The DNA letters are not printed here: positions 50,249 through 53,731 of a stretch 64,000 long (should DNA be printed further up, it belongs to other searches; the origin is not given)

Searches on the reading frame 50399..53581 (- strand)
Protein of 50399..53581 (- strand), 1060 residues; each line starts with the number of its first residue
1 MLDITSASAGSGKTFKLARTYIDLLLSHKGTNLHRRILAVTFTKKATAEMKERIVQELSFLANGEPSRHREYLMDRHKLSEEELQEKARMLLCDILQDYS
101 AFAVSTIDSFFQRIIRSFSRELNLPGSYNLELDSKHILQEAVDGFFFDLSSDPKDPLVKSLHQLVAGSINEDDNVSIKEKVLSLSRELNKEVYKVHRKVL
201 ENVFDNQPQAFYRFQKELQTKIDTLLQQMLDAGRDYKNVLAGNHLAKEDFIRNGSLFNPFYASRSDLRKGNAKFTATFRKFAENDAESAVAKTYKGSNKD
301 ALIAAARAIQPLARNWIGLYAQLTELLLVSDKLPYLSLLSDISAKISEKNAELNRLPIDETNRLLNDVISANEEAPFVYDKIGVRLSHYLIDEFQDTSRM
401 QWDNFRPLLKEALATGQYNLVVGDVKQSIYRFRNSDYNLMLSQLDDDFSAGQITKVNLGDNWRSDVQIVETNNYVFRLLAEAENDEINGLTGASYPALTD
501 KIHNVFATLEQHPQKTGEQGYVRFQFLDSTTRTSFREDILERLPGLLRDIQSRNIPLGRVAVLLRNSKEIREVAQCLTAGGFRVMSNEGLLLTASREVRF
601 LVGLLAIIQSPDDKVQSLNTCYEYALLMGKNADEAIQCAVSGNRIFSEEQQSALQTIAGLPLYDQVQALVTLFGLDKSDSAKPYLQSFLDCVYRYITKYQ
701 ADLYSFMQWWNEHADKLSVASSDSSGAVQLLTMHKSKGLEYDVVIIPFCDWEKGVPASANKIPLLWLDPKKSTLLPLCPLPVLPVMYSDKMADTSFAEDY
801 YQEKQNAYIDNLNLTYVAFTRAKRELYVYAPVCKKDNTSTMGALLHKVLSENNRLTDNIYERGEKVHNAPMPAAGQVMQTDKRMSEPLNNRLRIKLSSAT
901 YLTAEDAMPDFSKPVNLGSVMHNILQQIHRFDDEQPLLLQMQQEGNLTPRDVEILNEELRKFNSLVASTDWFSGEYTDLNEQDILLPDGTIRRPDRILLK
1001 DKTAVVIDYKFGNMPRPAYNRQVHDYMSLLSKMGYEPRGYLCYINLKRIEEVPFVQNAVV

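Call 72: search_protein_families(library=pfam, proteins=[window:50399-53581:-], max_evalue=0.00001)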
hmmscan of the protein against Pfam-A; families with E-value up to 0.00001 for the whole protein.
window:50399-53581:- (1060 aa): 5 families
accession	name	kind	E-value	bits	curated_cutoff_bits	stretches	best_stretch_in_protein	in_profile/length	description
PF00580.27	UvrD-helicase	-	1.2e-33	117.4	23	1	6-443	19-266/271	UvrD/REP helicase N-terminal domain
PF13361.12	UvrD_C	-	4.7e-18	66.1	25.6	1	721-828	280-345/350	UvrD-like helicase C-terminal domain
PF13245.12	AAA_19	-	2.1e-10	41.3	25.1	0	6-98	17-101/134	AAA domain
PF13538.12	UvrD_C_2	-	3e-08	33.9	27.4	0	730-747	4-23/52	UvrD-like helicase C-terminal domain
PF01930.23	Cas_Cas4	-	9.1e-06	26.3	22.7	0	980-1054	45-116/160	Domain of unknown function DUF83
